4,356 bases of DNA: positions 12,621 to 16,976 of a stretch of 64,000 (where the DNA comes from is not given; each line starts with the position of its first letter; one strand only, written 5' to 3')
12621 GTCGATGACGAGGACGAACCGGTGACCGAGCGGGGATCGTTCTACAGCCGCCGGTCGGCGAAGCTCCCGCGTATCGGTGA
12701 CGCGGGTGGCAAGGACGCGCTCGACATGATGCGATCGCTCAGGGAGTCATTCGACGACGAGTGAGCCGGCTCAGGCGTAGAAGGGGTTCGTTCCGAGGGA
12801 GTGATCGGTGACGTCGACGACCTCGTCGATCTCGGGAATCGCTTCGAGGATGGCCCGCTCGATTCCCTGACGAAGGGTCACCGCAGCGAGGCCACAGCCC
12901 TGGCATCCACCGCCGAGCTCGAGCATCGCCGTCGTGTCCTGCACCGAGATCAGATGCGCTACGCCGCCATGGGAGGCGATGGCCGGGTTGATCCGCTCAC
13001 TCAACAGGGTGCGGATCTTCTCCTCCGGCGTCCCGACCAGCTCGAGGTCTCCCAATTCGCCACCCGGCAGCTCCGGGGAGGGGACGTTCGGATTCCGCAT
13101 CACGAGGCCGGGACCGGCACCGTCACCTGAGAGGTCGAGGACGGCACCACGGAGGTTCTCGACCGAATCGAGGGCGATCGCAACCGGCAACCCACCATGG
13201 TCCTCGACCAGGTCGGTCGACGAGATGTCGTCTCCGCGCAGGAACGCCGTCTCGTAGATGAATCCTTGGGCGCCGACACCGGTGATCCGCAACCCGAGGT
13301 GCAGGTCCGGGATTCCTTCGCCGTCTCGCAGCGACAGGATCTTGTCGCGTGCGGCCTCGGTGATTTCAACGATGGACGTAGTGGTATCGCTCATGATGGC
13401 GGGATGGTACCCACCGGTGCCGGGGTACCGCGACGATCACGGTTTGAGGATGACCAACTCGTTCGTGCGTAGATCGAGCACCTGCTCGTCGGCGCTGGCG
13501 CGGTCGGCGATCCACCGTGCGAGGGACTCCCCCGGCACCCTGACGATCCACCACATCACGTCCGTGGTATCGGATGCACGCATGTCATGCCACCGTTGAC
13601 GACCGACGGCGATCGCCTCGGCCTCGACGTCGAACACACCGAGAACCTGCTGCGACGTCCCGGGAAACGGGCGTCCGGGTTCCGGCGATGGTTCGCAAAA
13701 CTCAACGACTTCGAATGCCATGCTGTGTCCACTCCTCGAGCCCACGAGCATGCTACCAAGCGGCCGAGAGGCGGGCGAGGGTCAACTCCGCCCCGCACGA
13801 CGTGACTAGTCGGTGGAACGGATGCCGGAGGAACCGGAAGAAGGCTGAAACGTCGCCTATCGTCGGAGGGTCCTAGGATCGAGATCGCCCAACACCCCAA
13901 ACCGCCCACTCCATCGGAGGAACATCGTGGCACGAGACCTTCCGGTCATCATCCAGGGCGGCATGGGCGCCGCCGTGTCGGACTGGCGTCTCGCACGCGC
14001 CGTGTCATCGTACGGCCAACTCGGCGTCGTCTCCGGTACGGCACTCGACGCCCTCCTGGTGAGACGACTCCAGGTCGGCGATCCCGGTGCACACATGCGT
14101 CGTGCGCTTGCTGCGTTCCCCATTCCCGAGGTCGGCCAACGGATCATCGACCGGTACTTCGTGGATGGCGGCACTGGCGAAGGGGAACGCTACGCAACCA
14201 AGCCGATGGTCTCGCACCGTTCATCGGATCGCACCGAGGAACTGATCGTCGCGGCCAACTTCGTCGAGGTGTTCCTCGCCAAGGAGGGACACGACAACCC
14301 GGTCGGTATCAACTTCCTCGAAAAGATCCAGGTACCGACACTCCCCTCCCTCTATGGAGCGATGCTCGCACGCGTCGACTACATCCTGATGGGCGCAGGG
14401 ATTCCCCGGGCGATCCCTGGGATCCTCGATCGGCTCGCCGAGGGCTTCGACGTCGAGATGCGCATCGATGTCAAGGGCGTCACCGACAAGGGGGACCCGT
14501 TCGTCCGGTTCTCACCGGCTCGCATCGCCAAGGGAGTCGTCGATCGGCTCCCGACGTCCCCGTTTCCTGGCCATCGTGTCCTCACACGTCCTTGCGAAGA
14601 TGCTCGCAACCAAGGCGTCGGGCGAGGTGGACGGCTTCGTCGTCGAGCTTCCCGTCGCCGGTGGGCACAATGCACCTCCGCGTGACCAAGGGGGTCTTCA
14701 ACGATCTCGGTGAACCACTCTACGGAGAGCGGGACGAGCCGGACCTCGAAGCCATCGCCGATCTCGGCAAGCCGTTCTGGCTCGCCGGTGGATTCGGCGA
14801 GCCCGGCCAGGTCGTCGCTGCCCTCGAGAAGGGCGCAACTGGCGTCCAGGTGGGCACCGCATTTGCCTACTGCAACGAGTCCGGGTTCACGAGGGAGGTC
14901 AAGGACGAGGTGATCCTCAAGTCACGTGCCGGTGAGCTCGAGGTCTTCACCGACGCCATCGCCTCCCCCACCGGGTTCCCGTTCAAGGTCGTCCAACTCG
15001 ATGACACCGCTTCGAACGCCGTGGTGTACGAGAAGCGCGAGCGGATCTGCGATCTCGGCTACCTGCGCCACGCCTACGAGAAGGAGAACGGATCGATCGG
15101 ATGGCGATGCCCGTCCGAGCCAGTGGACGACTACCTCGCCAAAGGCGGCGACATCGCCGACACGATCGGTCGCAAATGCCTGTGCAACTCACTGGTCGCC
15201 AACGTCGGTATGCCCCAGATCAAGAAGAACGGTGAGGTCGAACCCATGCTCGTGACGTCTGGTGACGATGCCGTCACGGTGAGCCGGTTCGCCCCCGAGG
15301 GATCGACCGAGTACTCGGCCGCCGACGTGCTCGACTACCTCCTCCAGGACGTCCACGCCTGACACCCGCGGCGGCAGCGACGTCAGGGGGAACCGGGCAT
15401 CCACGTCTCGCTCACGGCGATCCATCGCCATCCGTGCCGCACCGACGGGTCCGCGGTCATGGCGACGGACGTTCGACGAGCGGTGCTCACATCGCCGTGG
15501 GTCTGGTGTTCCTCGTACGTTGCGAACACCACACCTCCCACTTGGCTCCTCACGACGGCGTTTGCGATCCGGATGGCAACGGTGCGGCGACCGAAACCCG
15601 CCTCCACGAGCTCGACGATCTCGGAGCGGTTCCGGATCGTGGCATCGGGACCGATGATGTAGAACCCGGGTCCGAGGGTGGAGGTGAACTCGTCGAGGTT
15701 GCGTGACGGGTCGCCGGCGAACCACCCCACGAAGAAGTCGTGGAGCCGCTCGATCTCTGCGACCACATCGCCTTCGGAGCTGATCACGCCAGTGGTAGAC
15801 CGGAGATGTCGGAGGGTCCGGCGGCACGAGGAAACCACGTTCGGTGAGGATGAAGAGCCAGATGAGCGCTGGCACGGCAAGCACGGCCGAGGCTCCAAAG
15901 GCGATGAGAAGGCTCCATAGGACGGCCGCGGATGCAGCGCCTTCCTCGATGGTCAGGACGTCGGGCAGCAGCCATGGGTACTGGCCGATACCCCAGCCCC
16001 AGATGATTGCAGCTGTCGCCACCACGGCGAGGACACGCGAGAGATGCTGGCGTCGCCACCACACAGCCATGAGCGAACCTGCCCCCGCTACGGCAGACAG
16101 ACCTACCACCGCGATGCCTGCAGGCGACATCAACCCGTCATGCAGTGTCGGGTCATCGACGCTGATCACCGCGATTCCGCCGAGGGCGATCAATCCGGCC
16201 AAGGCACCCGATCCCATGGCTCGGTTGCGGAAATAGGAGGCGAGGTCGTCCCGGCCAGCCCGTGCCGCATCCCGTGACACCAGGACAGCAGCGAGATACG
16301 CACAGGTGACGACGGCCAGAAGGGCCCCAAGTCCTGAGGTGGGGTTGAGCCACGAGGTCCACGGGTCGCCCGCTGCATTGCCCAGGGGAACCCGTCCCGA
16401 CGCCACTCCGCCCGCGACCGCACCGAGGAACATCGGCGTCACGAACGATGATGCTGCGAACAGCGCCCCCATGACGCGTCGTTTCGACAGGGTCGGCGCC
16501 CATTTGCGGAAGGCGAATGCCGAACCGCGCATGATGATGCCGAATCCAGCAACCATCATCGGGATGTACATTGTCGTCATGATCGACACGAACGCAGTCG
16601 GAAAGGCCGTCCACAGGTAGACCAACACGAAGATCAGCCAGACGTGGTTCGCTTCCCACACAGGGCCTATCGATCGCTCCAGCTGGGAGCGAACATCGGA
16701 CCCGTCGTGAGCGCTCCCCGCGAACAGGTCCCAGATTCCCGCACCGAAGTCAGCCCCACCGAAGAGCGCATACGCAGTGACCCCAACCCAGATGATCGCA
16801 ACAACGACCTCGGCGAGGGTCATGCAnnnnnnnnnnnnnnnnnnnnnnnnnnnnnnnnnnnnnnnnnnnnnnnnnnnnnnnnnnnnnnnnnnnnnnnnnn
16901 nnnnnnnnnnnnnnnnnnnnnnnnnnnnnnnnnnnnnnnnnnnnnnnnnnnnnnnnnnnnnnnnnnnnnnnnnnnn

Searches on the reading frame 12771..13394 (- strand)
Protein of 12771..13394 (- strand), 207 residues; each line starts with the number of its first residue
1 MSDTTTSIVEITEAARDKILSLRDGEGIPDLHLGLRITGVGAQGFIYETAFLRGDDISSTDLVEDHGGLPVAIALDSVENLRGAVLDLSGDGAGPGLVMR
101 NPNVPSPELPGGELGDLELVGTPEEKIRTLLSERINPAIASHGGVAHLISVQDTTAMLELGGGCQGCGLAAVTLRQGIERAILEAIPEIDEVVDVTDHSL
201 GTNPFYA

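Call 40: find_encoding_contigs(protein=window:12771-13394:-, flank=10000, max_places=6)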
Protein window:12771-13394:- (207 aa): 6 contigs read that carry it; 6 places shown.
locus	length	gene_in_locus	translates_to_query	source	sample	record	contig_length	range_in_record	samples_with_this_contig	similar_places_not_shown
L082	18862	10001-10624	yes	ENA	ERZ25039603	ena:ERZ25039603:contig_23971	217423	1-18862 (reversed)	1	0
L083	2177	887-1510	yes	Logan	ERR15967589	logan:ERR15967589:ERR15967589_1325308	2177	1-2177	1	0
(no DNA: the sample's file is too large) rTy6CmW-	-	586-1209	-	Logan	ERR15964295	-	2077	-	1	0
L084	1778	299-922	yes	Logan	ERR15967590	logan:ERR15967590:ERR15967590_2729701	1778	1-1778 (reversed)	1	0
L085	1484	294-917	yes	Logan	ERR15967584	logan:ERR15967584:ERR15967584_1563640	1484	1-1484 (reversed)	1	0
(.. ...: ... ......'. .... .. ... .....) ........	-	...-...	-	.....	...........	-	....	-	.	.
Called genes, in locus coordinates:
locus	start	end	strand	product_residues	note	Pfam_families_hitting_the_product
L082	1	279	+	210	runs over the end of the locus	-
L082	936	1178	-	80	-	-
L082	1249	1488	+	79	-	-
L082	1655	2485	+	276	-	PF08240:ADH_N, PF00107:ADH_zinc_N, PF13602:ADH_zinc_N_2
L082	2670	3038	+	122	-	-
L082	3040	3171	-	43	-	-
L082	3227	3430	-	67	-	-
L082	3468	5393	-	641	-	PF13517:FG-GAP_3 (faint), PF13539:Peptidase_M15_4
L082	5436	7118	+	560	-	PF00128:Alpha-amylase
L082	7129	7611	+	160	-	PF06902:Fer4_19, PF09360:zf-CDGSH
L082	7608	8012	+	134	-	-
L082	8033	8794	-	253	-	PF03060:NMO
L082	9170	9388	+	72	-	-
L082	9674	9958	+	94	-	-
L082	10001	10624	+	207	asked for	PF01106:NifU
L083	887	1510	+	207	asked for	PF01106:NifU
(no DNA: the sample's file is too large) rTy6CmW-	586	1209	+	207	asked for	PF01106:NifU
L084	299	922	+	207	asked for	PF01106:NifU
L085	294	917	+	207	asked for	PF01106:NifU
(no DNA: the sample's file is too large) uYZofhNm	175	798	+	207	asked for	PF01106:NifU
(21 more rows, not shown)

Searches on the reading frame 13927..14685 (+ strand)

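Call 3: search_protein_families(library=pfam, proteins=[window:13927-14685:+], max_evalue=0.01)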
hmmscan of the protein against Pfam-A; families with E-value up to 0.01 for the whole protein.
window:13927-14685:+ (252 aa): 1 family
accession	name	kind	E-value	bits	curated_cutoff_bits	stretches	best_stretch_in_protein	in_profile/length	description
PF03060.21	NMO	-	0.00076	19.4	28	1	6-39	12-44/331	Nitronate monooxygenase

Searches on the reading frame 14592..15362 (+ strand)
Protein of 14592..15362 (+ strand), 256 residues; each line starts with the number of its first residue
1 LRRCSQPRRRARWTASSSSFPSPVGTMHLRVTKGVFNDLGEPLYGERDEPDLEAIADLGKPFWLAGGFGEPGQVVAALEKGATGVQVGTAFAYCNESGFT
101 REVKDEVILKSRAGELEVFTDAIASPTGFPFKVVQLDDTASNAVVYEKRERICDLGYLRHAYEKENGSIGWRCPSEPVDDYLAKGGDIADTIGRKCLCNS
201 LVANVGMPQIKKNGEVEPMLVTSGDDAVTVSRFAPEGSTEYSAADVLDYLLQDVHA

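Call 3: search_protein_families(library=pfam, proteins=[window:14592-15362:+], max_evalue=0.01)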
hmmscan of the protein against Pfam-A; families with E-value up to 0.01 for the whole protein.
window:14592-15362:+ (256 aa): 1 family
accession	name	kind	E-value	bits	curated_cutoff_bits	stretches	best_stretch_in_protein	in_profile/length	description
PF03060.21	NMO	-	2.6e-08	34.1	28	1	64-119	198-252/331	Nitronate monooxygenase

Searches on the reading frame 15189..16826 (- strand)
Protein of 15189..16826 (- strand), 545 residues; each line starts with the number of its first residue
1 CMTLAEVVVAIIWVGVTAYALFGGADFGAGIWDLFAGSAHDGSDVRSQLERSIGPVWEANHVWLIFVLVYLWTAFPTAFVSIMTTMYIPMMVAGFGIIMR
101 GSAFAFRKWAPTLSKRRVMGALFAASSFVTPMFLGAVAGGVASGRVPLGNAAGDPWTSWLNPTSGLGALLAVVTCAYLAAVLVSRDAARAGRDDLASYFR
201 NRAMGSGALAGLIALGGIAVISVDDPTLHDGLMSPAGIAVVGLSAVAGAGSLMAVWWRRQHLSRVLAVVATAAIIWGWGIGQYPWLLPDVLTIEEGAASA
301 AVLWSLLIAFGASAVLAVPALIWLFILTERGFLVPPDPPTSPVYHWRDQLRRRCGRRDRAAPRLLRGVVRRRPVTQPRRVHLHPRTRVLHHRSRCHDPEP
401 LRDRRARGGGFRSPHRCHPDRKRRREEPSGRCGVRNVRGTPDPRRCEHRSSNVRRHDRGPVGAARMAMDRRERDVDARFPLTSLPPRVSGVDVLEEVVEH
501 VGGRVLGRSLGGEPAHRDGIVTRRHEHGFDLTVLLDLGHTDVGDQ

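Call 3: search_protein_families(library=pfam, proteins=[window:15189-16826:-], max_evalue=0.01)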
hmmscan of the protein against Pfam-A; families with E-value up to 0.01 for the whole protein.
window:15189-16826:- (545 aa): 1 family
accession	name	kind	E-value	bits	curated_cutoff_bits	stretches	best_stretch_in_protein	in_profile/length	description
PF02322.20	Cyt_bd_oxida_II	-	4e-59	200.9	35.6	1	5-326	2-300/302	Cytochrome bd terminal oxidase subunit II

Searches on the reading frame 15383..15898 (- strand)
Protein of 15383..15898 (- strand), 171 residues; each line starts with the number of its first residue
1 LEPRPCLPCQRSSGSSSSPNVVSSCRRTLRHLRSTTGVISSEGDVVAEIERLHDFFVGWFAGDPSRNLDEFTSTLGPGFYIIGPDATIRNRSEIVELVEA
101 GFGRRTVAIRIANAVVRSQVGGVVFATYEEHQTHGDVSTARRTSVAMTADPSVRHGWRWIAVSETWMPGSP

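Call 3: search_protein_families(library=pfam, proteins=[window:15383-15898:-], max_evalue=0.01)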
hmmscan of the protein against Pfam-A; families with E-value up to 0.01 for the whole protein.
window:15383-15898:- (171 aa): 2 families
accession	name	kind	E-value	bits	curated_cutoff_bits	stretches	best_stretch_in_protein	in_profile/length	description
PF14534.12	DUF4440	-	0.00075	20.4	25.2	1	65-147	14-99/107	Domain of unknown function (DUF4440)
PF13474.12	SnoaL_3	-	0.0024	18.6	22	1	65-146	14-101/121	SnoaL-like domain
